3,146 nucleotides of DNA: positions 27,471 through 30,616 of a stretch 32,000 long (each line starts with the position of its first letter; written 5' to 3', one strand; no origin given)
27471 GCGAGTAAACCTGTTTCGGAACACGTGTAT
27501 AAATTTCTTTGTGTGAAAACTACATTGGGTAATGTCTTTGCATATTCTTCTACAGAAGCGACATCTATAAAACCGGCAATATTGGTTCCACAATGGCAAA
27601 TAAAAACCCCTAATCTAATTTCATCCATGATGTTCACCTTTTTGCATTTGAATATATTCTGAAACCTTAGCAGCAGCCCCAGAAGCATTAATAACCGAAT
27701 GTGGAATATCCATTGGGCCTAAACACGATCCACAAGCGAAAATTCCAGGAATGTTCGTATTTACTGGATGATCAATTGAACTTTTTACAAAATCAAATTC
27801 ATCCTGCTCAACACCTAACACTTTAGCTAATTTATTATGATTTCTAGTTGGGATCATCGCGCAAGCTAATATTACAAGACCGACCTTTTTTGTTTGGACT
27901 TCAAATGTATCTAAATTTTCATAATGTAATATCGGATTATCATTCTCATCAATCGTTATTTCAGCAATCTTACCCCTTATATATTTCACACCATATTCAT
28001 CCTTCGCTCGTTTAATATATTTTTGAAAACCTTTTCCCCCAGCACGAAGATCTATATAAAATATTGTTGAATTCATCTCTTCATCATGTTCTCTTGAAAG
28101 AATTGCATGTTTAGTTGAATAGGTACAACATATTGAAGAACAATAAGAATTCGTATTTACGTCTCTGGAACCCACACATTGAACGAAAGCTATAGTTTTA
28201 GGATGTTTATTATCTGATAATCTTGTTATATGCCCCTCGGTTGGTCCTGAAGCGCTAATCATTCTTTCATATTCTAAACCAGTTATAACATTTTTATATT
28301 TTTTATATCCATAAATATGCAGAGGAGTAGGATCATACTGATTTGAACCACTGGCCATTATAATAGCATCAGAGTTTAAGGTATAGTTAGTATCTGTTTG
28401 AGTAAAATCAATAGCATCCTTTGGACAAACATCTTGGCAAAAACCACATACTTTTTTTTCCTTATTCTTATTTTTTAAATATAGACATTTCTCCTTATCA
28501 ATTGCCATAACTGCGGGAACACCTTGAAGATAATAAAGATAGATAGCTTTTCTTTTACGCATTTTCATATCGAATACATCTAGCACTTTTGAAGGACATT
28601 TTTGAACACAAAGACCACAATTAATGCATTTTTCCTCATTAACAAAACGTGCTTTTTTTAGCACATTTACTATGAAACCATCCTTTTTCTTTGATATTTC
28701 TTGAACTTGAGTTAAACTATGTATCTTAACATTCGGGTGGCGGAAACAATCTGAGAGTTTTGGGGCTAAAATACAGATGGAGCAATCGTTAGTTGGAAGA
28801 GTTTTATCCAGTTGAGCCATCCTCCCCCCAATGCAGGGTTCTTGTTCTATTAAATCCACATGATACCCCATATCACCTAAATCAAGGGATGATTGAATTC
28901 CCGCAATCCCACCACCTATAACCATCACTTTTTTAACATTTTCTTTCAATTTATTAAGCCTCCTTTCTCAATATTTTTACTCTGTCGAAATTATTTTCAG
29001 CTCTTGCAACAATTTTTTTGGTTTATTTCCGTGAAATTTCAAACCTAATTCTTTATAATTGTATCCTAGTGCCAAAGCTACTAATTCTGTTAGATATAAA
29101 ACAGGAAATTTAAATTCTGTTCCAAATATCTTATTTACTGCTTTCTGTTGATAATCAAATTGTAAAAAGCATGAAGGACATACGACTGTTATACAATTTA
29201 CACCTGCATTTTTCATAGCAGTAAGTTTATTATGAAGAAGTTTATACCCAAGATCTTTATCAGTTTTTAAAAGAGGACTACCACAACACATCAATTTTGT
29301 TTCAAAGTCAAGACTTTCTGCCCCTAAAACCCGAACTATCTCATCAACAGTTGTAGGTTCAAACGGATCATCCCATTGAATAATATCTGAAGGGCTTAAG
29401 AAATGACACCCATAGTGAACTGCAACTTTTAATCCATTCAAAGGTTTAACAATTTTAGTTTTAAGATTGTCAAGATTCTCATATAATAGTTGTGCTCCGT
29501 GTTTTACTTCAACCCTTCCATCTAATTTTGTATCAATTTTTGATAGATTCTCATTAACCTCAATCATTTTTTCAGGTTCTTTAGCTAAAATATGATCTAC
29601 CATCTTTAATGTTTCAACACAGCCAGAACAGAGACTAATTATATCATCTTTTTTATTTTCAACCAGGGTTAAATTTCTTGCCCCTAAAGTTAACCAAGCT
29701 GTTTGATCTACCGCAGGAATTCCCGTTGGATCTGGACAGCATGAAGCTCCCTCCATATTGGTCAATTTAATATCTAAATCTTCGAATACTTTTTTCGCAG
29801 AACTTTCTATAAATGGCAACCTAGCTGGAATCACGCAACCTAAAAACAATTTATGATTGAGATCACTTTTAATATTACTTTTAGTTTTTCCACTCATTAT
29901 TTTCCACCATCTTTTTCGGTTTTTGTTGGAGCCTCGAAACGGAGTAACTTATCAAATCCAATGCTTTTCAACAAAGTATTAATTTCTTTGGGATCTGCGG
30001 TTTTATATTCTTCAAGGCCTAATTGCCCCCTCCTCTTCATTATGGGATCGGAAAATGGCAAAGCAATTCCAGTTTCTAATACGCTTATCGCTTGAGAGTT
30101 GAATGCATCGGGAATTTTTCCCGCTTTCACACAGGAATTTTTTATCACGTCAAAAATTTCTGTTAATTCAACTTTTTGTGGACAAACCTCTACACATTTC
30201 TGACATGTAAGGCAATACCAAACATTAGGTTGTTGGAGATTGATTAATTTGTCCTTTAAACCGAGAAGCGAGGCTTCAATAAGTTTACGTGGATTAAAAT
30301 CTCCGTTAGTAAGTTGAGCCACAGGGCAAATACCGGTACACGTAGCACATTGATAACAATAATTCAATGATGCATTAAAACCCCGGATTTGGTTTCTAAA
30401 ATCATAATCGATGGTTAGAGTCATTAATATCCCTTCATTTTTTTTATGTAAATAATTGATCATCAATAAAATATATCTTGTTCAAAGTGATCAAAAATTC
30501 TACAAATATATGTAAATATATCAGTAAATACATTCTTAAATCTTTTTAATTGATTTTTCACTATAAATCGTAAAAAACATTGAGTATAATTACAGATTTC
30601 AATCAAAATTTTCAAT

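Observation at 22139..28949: HdrA present once as two overlapping genes and once as a fused 1002-aa protein: a pseudo-dimer with complementary domain loss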

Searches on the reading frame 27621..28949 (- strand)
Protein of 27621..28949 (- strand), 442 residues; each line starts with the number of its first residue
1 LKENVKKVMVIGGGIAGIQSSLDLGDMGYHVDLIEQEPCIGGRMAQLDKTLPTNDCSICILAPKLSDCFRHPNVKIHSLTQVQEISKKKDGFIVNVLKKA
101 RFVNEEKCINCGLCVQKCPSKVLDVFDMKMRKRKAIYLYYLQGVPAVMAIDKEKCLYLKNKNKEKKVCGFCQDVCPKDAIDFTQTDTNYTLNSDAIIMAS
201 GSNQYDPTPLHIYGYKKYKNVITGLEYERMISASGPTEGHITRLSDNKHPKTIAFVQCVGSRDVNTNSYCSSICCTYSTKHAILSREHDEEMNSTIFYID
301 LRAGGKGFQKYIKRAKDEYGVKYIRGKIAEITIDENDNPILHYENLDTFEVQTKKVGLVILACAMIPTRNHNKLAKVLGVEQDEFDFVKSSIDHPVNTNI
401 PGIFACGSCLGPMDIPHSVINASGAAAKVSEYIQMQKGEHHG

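Call 5: search_protein_families(library=pfam, proteins=[window:27621-28949:-], max_evalue=0.001)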
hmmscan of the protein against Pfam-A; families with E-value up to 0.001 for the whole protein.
window:27621-28949:- (442 aa): 14 families
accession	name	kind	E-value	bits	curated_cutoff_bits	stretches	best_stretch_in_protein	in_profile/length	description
PF07992.20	Pyr_redox_2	-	2e-15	57.4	26.1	2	6-215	1-119/291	Pyridine nucleotide-disulphide oxidoreductase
PF12838.12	Fer4_7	-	4.1e-11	43.6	27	1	107-179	1-52/52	4Fe-4S dicluster domain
PF00037.32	Fer4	-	6e-09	35.8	21.1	1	103-122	3-22/24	4Fe-4S binding domain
PF13484.11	Fer4_16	-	7e-07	30.4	30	1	107-177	1-65/66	4Fe-4S double cluster binding domain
PF12797.12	Fer4_2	-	3.4e-05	24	24.5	1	101-120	3-22/22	4Fe-4S binding domain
PF12831.13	FAD_oxidored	-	4.7e-05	23.3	27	1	8-45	2-39/416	FAD dependent oxidoreductase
PF14697.11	Fer4_21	-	5.8e-05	23.6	35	1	102-131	2-31/59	4Fe-4S dicluster domain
PF13450.12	NAD_binding_8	-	8.5e-05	23.2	21.9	1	10-46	1-37/68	NAD(P)-binding Rossmann-like domain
PF03486.20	HI0933_like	-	0.00013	22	50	0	7-43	2-38/244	HI0933-like protein Rossmann domain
PF12837.12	Fer4_6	-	0.00017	21.8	25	1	103-122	4-23/24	4Fe-4S binding domain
PF00070.33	Pyr_redox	-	0.00018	22.4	22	0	7-43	1-36/82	Pyridine nucleotide-disulphide oxidoreductase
PF25160.1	LdpA_Fe-S-bd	-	0.00044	20.4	27.6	0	102-126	22-46/49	LdpA Fe-S cluster-binding domain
PF13738.12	Pyr_redox_3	-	0.00066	19.4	30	0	5-105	164-258/305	Pyridine nucleotide-disulphide oxidoreductase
PF01134.28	GIDA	-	0.00066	19.3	22.1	0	7-36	1-30/391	Glucose inhibited division protein A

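Call 23: find_homologous_proteins(query=window:27621-28949:-, max_evalue=1e-30)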
Query window:27621-28949:- (442 aa): 6449 proteins with E <= 1e-30 among 8000 candidates; the best 120 are listed.
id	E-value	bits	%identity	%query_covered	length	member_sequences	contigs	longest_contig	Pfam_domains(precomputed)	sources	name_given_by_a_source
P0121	3.2e-271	917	89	100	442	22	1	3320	PF07992.21,PF00037.33,PF12838.13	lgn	-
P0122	1.1e-259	879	86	99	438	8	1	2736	PF07992.21,PF00037.33,PF13484.12,PF12838.13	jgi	-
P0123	5.6e-237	805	80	99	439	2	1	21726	PF07992.21,PF00037.33,PF13484.12,PF12838.13,PF13237.12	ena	-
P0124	2.8e-227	773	76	98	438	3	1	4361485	PF07992.21,PF00037.33,PF12838.13,PF13237.12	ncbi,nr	ncbi:MAG: FAD-dependent oxidoreductase [Candidatus Lokiarchaeota archaeon]|nr:FAD-dependent oxidored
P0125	1.0e-223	761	75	98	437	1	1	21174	PF07992.21,PF00037.33,PF12838.13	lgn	-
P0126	9.1e-208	708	70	98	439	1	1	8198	PF13450.13,PF00890.31,PF07992.21,PF00037.33,PF13484.12,PF12838.13,PF01134.29,PF12831.14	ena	-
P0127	9.8e-207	705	72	96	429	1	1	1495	PF13450.13,PF07992.21,PF12838.13,PF12831.14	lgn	-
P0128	2.2e-202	691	70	96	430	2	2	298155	PF13450.13,PF07992.21,PF12838.13,PF12831.14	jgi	jgi:heterodisulfide reductase subunit A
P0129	8.9e-200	682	66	98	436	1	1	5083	PF13450.13,PF07992.21,PF00037.33,PF13738.13,PF12831.14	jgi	jgi:heterodisulfide reductase subunit A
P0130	2.4e-189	648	65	94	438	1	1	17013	PF13450.13,PF07992.21,PF03486.21,PF12838.13,PF12831.14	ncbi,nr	ncbi:MAG: NAD(P)-binding protein [Candidatus Lokiarchaeota archaeon]|nr:NAD(P)-binding protein [Cand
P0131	3.0e-183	628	63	97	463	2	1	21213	PF13450.13,PF07992.21,PF00037.33,PF13738.13,PF03486.21,PF12838.13,PF12831.14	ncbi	ncbi:MAG: FAD-dependent oxidoreductase [Promethearchaeota archaeon]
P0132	9.4e-182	623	63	98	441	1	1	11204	PF01266.31,PF13450.13,PF07992.21,PF00070.34,PF00037.33,PF13738.13,PF03486.21,PF12831.14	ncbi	-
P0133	6.0e-180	617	61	93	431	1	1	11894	PF01266.31,PF13450.13,PF00890.31,PF07992.21,PF00037.33,PF13738.13,PF12838.13,PF01262.28,PF12831.14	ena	-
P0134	3.8e-179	614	60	98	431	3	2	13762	PF13450.13,PF07992.21,PF12838.13,PF12831.14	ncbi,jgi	ncbi:MAG: 4Fe-4S dicluster domain-containing protein [Candidatus Helarchaeota archaeon]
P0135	1.2e-178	612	61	99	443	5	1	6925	PF13450.13,PF07992.21,PF00070.34,PF03486.21,PF12838.13,PF01134.29,PF12831.14,PF01266.31,PF00890.31,PF00037.33,PF13738.13,PF01262.28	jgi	jgi:heterodisulfide reductase subunit A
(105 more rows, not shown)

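Call 25: find_related_loci(query=A1, collection=genome_contigs, flank=10000)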
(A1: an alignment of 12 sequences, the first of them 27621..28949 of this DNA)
Query A1 (442 aa) in genome_contigs; peptide patterns used: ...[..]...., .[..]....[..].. (x = any residue, [..] = any of these).
600 stretches matched a pattern (row limit reached: there are more); 596 encode a relative of the query (tblastn E <= 1e-3); the best 80 are kept; 80 distinct loci.
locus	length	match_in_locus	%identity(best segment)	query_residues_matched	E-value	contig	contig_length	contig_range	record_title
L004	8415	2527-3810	57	1-433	6e-173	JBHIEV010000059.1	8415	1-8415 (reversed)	MAG: Candidatus Bathyarchaeia archaeon isolate b2.sp2_bin.20 NODE_2968_length_8415_cov_19.189833, whole genome shotgun s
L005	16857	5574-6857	54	1-433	7e-161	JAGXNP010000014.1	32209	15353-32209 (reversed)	MAG: Promethearchaeota archaeon isolate bin41 NODE_14_length_32209_cov_56.488361, whole genome shotgun sequence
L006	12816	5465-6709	53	1-417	3e-147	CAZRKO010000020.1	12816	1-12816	MAG TPA_asm: uncultured archaeon isolate binchicken_co122_36 genome assembly, contig: NODE_3590_length_12816_cov_6.00689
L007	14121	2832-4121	50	1-431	1e-143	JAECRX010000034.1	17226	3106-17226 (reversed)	MAG: Candidatus Sifarchaeum subterraneum isolate CR_Bin_142 k127_235149, whole genome shotgun sequence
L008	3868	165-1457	49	4-436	1e-147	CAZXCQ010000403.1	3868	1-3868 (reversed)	MAG TPA_asm: uncultured Desulfobacteraceae bacterium isolate SRP323688_co1_244 genome assembly, contig: NODE_31153_lengt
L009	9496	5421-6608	54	19-419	7e-143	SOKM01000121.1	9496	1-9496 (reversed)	MAG: Candidatus Cloacimonadota bacterium isolate E44_bin80 NODE_3326_length_9496_cov_5.655439, whole genome shotgun sequ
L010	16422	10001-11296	50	1-434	6e-141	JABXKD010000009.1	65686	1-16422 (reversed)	MAG: Promethearchaeota archaeon isolate Hel_238_bin105 NODE_9_length_65686_cov_28.188846, whole genome shotgun sequence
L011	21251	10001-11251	50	1-419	2e-138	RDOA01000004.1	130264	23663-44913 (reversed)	MAG: Promethearchaeota archaeon isolate DZG_bin1.240 NODE_4_length_130264_cov_22.793197, whole genome shotgun sequence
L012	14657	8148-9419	48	7-438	5e-138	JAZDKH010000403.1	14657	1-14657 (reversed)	MAG: Methanobacteriota archaeon isolate MEGAHIT-group-0.525 k141_18904826, whole genome shotgun sequence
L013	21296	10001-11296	46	1-437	3e-134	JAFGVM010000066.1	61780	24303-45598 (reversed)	MAG: Candidatus Delongbacteria bacterium isolate ZodW_Metabat.17 k87_12456072, whole genome shotgun sequence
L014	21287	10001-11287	45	6-439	1e-133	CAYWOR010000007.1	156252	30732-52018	MAG TPA_asm: uncultured bacterium isolate SRP241326_co3_316 genome assembly, contig: NODE_146_length_156252_cov_15.27640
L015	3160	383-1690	47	3-433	4e-139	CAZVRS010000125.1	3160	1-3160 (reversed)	MAG TPA_asm: uncultured Candidatus Bathyarchaeia archaeon isolate SRP141559_co1_136 genome assembly, contig: NODE_20233_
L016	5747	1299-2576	45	4-433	4e-131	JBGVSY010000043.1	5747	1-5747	MAG: Nitrososphaeria archaeon isolate S_237_B8 k127_489177, whole genome shotgun sequence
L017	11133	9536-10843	45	6-439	2e-129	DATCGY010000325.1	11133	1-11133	MAG TPA_asm: Candidatus Anoxymicrobiaceae bacterium isolate SMAG_U7819 k141_527630, whole genome shotgun sequence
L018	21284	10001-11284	47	8-437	2e-129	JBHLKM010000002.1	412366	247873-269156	MAG: Candidatus Hodarchaeota archaeon isolate DZ1B.338 DZ1B.338@12, whole genome shotgun sequence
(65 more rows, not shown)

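Call 42: search_protein_families(library=ncbifam, proteins=[window:27621-28949:-], max_evalue=0.00001)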
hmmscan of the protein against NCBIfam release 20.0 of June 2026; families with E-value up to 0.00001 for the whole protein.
window:27621-28949:- (442 aa): 29 families (the best 25 are shown)
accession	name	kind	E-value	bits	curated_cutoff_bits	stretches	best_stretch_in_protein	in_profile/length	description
NF040770.1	hetero_SS_HdrA2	exception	1.2e-142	476.7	1100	1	5-434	139-561/777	CoB-CoM heterodisulfide reductase HdrA2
NF041778.1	hetero_SS_HdrA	equivalog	1.1e-99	334.4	1400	1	6-434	143-571/771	ferredoxin:CoB-CoM heterodisulfide reductase subunit HdrA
NF041891.1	hdrA_Methbact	equivalog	1.7e-95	320.9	1300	1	5-435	133-558/762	ferredoxin:CoB-CoM heterodisulfide reductase subunit HdrA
TIGR01350.1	lipoamide_DH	equivalog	9.1e-12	44.4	408.8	0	1-136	166-289/461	dihydrolipoyl dehydrogenase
NF010590.0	PRK13984.1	equivalog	7.9e-11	40.8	946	0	4-44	287-327/611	putative oxidoreductase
NF009409.0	PRK12770.1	subfamily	6.9e-09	35.2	343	0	348-437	268-354/360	putative glutamate synthase subunit beta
TIGR01971.1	NuoI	subfamily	2e-08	33.9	113.05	1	101-186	39-104/121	NADH-quinone oxidoreductase, chain I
TIGR01292.1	TRX_reduct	equivalog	3.4e-08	32.6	343.45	0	296-429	167-296/300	thioredoxin-disulfide reductase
NF009410.0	PRK12771.1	subfamily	6.5e-08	31.6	516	0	4-44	137-177/566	NAD(P)-binding protein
NF042909.1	FMH_DH_FwdF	exception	7.3e-08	31.9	375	0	103-180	135-195/336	tungsten-dependent formylmethanofuran dehydrogenase subunit FwdF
NF058577.1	FdxA_fam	equivalog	7.2e-07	29.3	65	0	102-120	32-50/52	4Fe-4S ferredoxin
NF040864.1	HgcB_ferredoxin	equivalog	1.2e-06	28.2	99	0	103-182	11-63/93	mercury methylation ferredoxin HgcB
NF045599.1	bili_reduct_long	exception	1.2e-06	27.1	750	0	3-83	379-457/641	bilirubin reductase, long form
NF004943.0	PRK06292.2-1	equivalog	1.5e-06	27.3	432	0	6-98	172-250/456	dihydrolipoyl dehydrogenase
TIGR02733.1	desat_CrtD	equivalog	1.5e-06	27.2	549.7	0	6-43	2-39/492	C-3',4' desaturase CrtD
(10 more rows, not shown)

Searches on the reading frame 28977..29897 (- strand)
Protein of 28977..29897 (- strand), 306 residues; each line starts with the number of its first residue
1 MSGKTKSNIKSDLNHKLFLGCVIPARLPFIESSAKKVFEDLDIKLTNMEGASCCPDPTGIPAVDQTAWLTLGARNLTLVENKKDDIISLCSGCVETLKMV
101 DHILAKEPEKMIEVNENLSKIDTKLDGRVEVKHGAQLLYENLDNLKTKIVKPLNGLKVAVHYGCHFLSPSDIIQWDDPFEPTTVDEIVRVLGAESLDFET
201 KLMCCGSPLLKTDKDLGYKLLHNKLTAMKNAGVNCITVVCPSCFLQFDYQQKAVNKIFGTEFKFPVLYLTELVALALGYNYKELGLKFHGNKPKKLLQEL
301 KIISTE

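Call 5: search_protein_families(library=pfam, proteins=[window:28977-29897:-], max_evalue=0.001)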
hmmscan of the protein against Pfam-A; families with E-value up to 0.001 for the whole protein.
window:28977-29897:- (306 aa): 2 families
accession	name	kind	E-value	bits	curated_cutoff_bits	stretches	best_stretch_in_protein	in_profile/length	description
PF02754.22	CCG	-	2.2e-27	95.4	20.6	2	158-248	1-85/85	Cysteine-rich domain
PF22196.1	HdrB-like_C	-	3.3e-05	24.3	33.4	1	209-289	4-86/87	HdrB-like C-terminal domain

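Call 42: search_protein_families(library=ncbifam, proteins=[window:28977-29897:-], max_evalue=0.00001)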
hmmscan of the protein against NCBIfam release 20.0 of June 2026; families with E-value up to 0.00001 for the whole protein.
window:28977-29897:- (306 aa): 6 families
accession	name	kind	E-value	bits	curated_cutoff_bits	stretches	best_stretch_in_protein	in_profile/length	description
TIGR03288.1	CoB_CoM_SS_B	equivalog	2.2e-87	293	345.15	1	16-299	3-289/290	CoB--CoM heterodisulfide reductase subunit B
NF042965.1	MFR_anch_SdhE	equivalog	1.2e-46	159.5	500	1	17-288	5-273/282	8-methylmenaquinol:fumarate reductase membrane anchor subunit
NF041780.1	hetero_SS_HdrB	equivalog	3e-39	135.1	450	1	16-297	7-302/304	ferredoxin:CoB-CoM heterodisulfide reductase subunit HdrB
NF045670.1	quin_L_LdhH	equivalog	3e-17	62.2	800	1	10-248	464-686/706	L-lactate dehydrogenase (quinone) large subunit LdhH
NF004898.0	PRK06259.1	equivalog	1e-14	54.1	385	1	12-130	261-376/488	fumarate reductase (CoM/CoB) subunit TfrB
NF008434.0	PRK11274.1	equivalog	1.4e-10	40.7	333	1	17-248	172-389/409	glycolate oxidase subunit GlcF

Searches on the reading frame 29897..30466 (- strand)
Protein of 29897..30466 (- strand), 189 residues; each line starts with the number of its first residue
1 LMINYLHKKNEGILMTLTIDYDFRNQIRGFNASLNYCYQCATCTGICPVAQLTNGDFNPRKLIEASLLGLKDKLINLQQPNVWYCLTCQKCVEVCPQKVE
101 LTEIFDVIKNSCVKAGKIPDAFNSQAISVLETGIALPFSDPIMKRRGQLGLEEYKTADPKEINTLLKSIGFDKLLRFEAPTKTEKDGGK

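Call 5: search_protein_families(library=pfam, proteins=[window:29897-30466:-], max_evalue=0.001)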
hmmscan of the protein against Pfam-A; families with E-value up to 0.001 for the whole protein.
window:29897-30466:- (189 aa): 9 families
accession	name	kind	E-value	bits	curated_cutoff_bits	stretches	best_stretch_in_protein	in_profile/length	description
PF13183.11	Fer4_8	-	6.2e-12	46.3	27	1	34-99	2-68/68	4Fe-4S dicluster domain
PF13484.11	Fer4_16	-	3.8e-08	34.4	30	1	37-97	2-65/66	4Fe-4S double cluster binding domain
PF13237.11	Fer4_10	-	4.7e-08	33.3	25.5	1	34-96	6-53/53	4Fe-4S dicluster domain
PF13187.11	Fer4_9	-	5.6e-08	33.1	27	1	36-98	1-50/52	4Fe-4S dicluster domain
PF13534.11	Fer4_17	-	2.4e-07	31.6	22.2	1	37-99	2-60/61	4Fe-4S dicluster domain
PF13746.11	Fer4_18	-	3.2e-06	27.8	27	1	79-123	55-96/114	4Fe-4S dicluster domain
PF12838.12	Fer4_7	-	4.5e-05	24.3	27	0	37-99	2-52/52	4Fe-4S dicluster domain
PF25160.1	LdpA_Fe-S-bd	-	0.00026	21.2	27.6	0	34-54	25-45/49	LdpA Fe-S cluster-binding domain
PF14697.11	Fer4_21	-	0.00078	20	35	0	35-51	39-55/59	4Fe-4S dicluster domain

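Call 42: search_protein_families(library=ncbifam, proteins=[window:29897-30466:-], max_evalue=0.00001)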
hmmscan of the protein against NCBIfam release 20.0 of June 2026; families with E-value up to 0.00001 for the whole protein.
window:29897-30466:- (189 aa): 12 families
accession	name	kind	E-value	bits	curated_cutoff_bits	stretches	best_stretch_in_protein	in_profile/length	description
TIGR03290.1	CoB_CoM_SS_C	equivalog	1.6e-31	109.2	160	1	35-174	2-143/144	CoB--CoM heterodisulfide reductase subunit C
NF038018.1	qmoC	equivalog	4.3e-17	62.6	300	1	21-120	3-99/360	quinone-interacting membrane-bound oxidoreductase complex subunit QmoC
NF041890.1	hdrC_Methbact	equivalog_domain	5.9e-15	55.3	270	1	33-133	27-125/192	ferredoxin:CoB-CoM heterodisulfide reductase subunit HdrC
NF008369.0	PRK11168.1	equivalog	1.2e-11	44.1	278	1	31-115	7-90/401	anaerobic glycerol-3-phosphate dehydrogenase subunit C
NF041779.1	hetero_SS_HdrC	equivalog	1.5e-10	40.8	350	1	32-116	28-107/198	ferredoxin:CoB-CoM heterodisulfide reductase subunit HdrC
NF004898.0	PRK06259.1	equivalog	1.3e-09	37.2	385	1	32-117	131-221/488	fumarate reductase (CoM/CoB) subunit TfrB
TIGR00384.1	dhsB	subfamily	8.1e-08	32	88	1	31-103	136-216/222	succinate dehydrogenase and fumarate reductase iron-sulfur protein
NF045670.1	quin_L_LdhH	equivalog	8.4e-08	30.9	800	1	35-119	304-390/706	L-lactate dehydrogenase (quinone) large subunit LdhH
NF004616.0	PRK05950.1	subfamily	1.3e-07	31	228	1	33-114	145-235/238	succinate dehydrogenase iron-sulfur subunit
TIGR03379.1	glycerol3P_GlpC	equivalog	1.3e-07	30.7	279.9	1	32-112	2-81/397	anaerobic glycerol-3-phosphate dehydrogenase subunit GlpC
NF040864.1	HgcB_ferredoxin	equivalog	1.5e-06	27.9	99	0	84-129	15-63/93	mercury methylation ferredoxin HgcB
NF008434.0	PRK11274.1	equivalog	3.7e-06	26.1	333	1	27-111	15-101/409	glycolate oxidase subunit GlcF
